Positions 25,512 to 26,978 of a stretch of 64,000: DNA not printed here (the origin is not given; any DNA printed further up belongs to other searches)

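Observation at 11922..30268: Nine co-directional, near-abutting genes couple four giant T9SS-tailed surface proteins to a poly-gamma-glutamate synthase module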

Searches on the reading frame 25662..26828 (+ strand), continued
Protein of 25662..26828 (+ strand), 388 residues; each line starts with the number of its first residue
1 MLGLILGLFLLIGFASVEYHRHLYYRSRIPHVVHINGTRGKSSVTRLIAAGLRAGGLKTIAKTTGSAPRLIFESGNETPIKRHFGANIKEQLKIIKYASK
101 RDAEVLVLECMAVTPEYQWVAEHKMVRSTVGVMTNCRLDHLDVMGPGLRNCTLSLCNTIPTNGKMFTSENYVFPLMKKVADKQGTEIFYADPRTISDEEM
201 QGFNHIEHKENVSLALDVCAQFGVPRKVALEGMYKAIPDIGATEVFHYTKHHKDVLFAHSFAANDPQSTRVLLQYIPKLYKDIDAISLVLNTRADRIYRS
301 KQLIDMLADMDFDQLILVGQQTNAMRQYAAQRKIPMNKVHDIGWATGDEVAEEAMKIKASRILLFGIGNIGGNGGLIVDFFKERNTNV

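Call 28: search_protein_families(library=ncbifam, proteins=[L042:6200-9967:+, L065:6121-9873:+, L081:5790-9482:+, L010:6512-9985:+], max_evalue=0.001)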
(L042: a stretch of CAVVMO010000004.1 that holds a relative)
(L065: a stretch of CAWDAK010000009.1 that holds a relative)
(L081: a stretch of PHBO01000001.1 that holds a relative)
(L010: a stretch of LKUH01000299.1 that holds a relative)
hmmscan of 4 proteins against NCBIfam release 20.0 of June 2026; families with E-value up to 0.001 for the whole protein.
L042:6200-9967:+ (1255 aa): 7 families
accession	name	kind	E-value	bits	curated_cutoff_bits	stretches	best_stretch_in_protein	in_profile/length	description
NF033707.1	T9SS_sortase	equivalog_domain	1.4e-21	76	420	2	324-584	468-732/1095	type IX secretion system sortase PorU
NF052324.1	PorU_rel_Nterm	equivalog_domain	2.1e-08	32.9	450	1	325-585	503-766/879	putative type IX secretion system sortase PorU2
TIGR04183.1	Por_Secre_tail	domain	5.3e-08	32.7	23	1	1173-1250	3-68/72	T9SS type A sorting domain-containing protein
NF009276.0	PRK12633.1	equivalog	2.2e-06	27.6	383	1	1180-1242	118-181/234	flagellar basal body rod modification protein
NF005176.1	PRK06655.1-1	equivalog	4.9e-06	26.6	230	1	1187-1243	94-150/197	flagellar hook assembly protein FlgD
TIGR03900.1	prc_long_Delta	hypoth_equivalog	2.4e-05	22.5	660.95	1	691-780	676-763/973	MXAN_5808 family serine peptidase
NF052323.1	T9SSA_dep_M6i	equivalog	9.3e-05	20.5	600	1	1171-1243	960-1027/1043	T9SS-dependent M6-like inactivated metalloprotease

L065:6121-9873:+ (1250 aa): 5 families
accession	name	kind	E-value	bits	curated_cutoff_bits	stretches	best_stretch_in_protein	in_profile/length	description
NF033707.1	T9SS_sortase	equivalog_domain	7e-16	57.1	420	2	329-587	473-734/1095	type IX secretion system sortase PorU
NF052324.1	PorU_rel_Nterm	equivalog_domain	5.9e-09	34.6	450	1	337-586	517-766/879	putative type IX secretion system sortase PorU2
TIGR04183.1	Por_Secre_tail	domain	3.9e-08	33.2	23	1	1167-1246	2-69/72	T9SS type A sorting domain-containing protein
NF052323.1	T9SSA_dep_M6i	equivalog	3.7e-05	21.9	600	1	1166-1237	960-1026/1043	T9SS-dependent M6-like inactivated metalloprotease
TIGR03900.1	prc_long_Delta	hypoth_equivalog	0.00023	19.2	660.95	0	687-766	673-750/973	MXAN_5808 family serine peptidase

L081:5790-9482:+ (1230 aa): 9 families
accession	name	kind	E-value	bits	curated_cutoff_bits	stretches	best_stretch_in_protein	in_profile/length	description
NF033707.1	T9SS_sortase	equivalog_domain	3.8e-18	64.5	420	2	1145-1215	1000-1075/1095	type IX secretion system sortase PorU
TIGR04183.1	Por_Secre_tail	domain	2.3e-10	40.3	23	1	1147-1227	2-70/72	T9SS type A sorting domain-containing protein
NF052324.1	PorU_rel_Nterm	equivalog_domain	3.4e-09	35.4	450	1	309-501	508-697/879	putative type IX secretion system sortase PorU2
NF012200.0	choice_anch_D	domain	4.3e-09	36.9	45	1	1025-1115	18-107/108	choice-of-anchor D domain-containing protein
TIGR03900.1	prc_long_Delta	hypoth_equivalog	3.8e-07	28.5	660.95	1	665-845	562-744/973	MXAN_5808 family serine peptidase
NF005176.1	PRK06655.1-1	equivalog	2.7e-06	27.4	230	1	1163-1215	95-147/197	flagellar hook assembly protein FlgD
NF009452.0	PRK12812.1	equivalog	1.3e-05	24.6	258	1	1166-1216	153-205/289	flagellar basal body rod modification protein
NF038113.1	T9SSA_dep_M36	equivalog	1.7e-05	23.2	885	1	1141-1228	790-868/869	T9SS-dependent M36 family metallopeptidase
NF052323.1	T9SSA_dep_M6i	equivalog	3.2e-05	22.1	600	1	1145-1217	959-1026/1043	T9SS-dependent M6-like inactivated metalloprotease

L010:6512-9985:+ (1157 aa): 7 families
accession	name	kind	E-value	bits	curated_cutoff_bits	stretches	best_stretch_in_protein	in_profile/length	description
NF033707.1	T9SS_sortase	equivalog_domain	3.2e-32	111.2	420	2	141-516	348-736/1095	type IX secretion system sortase PorU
NF052324.1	PorU_rel_Nterm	equivalog_domain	1e-09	37.2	450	1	256-514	513-767/879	putative type IX secretion system sortase PorU2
TIGR04183.1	Por_Secre_tail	domain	1.3e-09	37.9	23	1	1074-1154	2-70/72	T9SS type A sorting domain-containing protein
TIGR03900.1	prc_long_Delta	hypoth_equivalog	8.9e-07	27.2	660.95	1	599-799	553-764/973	MXAN_5808 family serine peptidase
NF005176.1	PRK06655.1-1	equivalog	1.3e-06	28.5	230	1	1090-1150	95-155/197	flagellar hook assembly protein FlgD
NF052323.1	T9SSA_dep_M6i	equivalog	6.1e-06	24.5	600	1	1073-1151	960-1033/1043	T9SS-dependent M6-like inactivated metalloprotease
NF009452.0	PRK12812.1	equivalog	0.00021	20.6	258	1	1092-1143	152-205/289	flagellar basal body rod modification protein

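Call 29: search_protein_families(library=pfam, proteins=[L042:6200-9967:+, L065:6121-9873:+, L081:5790-9482:+, L010:6512-9985:+], max_evalue=0.001)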
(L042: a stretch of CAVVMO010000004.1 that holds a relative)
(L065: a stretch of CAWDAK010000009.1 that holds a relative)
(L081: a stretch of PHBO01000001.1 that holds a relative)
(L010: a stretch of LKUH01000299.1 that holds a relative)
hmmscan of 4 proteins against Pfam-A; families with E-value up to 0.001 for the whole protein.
L042:6200-9967:+ (1255 aa): 5 families
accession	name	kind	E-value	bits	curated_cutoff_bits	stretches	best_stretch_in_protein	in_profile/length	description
PF01364.23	Peptidase_C25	-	6.3e-60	203.8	23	1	247-583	2-373/374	Peptidase family C25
PF08126.16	Propeptide_C25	-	1.5e-24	86.7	22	1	30-197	3-172/205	Propeptide_C25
PF13860.13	FlgD_ig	-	1.7e-11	44.3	27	1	1180-1242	12-75/79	FlgD Ig-like domain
PF13585.12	CHU_C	-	0.0002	21.9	27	1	1188-1242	25-72/86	CHU_C Type IX secretion signal domain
PF18962.6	Por_Secre_tail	-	0.00023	21.8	27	0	1173-1247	3-69/75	Secretion system C-terminal sorting domain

L065:6121-9873:+ (1250 aa): 4 families
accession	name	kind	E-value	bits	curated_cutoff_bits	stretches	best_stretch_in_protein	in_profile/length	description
PF01364.23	Peptidase_C25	-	9.8e-52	176.9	23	1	246-584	1-373/374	Peptidase family C25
PF08126.16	Propeptide_C25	-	2.6e-20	72.9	22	1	55-197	31-172/205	Propeptide_C25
PF18962.6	Por_Secre_tail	-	1.5e-05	25.6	27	1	1167-1246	2-73/75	Secretion system C-terminal sorting domain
PF13860.13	FlgD_ig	-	0.00018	21.9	27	1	1184-1237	21-75/79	FlgD Ig-like domain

L081:5790-9482:+ (1230 aa): 10 families
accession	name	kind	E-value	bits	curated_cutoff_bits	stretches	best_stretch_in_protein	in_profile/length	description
PF01364.23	Peptidase_C25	-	3.9e-57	194.6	23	1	235-564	2-374/374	Peptidase family C25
PF08126.16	Propeptide_C25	-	1.7e-25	89.8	22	1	53-217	34-205/205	Propeptide_C25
PF03785.20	Peptidase_C25_C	-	8.2e-12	45.3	25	1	569-648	1-79/79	Peptidase family C25, C terminal ig-like domain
PF13860.13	FlgD_ig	-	9.8e-11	41.9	27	1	1155-1215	12-73/79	FlgD Ig-like domain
PF22073.2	Cep192_D4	-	3.1e-10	40.7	35.5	1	1026-1128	6-112/112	Cep192 domain 4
PF18962.6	Por_Secre_tail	-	5.1e-08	33.5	27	1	1147-1227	2-74/75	Secretion system C-terminal sorting domain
PF22544.2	HYDIN_VesB_CFA65-like_Ig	-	3.3e-06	27.7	25.5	1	1025-1125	4-99/100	HYDIN/CFA65/VesB-like, Ig-like domain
PF07705.17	CARDB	-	0.00017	22.1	22.7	0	1024-1112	4-86/101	CARDB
PF15780.11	ASH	-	0.00022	21.8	27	0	1028-1113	11-92/98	Abnormal spindle-like microcephaly-assoc'd, ASPM-SPD-2-Hydin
PF13585.12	CHU_C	-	0.00064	20.2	27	0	1161-1224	23-80/86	CHU_C Type IX secretion signal domain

L010:6512-9985:+ (1157 aa): 4 families
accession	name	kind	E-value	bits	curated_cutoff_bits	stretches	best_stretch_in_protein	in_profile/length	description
PF01364.23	Peptidase_C25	-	2.3e-71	241.5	23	1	167-511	1-373/374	Peptidase family C25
PF13860.13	FlgD_ig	-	2.8e-11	43.7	27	1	1083-1146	13-77/79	FlgD Ig-like domain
PF18962.6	Por_Secre_tail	-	3.9e-07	30.7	27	1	1074-1154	2-74/75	Secretion system C-terminal sorting domain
PF13585.12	CHU_C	-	2.5e-05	24.8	27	1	1089-1151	24-80/86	CHU_C Type IX secretion signal domain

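Call 89: search_protein_families(library=pfam, proteins=[L042:3324-6014:+, L042:15005-16015:+, L042:16021-17133:+, L042:17152-17979:+, L004:9472-9984:+], max_evalue=0.001)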
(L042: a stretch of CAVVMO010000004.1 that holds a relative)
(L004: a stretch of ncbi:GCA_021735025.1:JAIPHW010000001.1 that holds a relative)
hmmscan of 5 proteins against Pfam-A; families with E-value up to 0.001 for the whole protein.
L042:3324-6014:+ (896 aa): 2 families
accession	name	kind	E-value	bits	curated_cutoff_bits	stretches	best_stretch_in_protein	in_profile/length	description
PF18962.6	Por_Secre_tail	-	4e-10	40.3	27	1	826-894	1-74/75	Secretion system C-terminal sorting domain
PF15902.12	Sortilin-Vps10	-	3.5e-08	33.1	33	0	192-273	43-115/446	Sortilin, neurotensin receptor 3,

L042:15005-16015:+ (336 aa): 1 family
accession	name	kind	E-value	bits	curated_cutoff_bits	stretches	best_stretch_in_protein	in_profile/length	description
PF08309.17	LVIVD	-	1.2e-19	69.8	20.2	1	47-83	1-37/42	LVIVD repeat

L042:16021-17133:+ (370 aa): 1 family
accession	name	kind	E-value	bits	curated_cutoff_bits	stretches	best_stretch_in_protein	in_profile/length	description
PF07786.18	HGSNAT_cat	-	6e-14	52.5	22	1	10-210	1-183/222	Heparan-alpha-glucosaminide N-acetyltransferase, catalytic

L042:17152-17979:+ (275 aa): 1 family
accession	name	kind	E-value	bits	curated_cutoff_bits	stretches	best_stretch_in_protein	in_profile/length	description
PF07233.18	DUF1425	-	1.8e-05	25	28.3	0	190-237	10-56/96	Protein of unknown function (DUF1425)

L004:9472-9984:+ (170 aa): 0 families
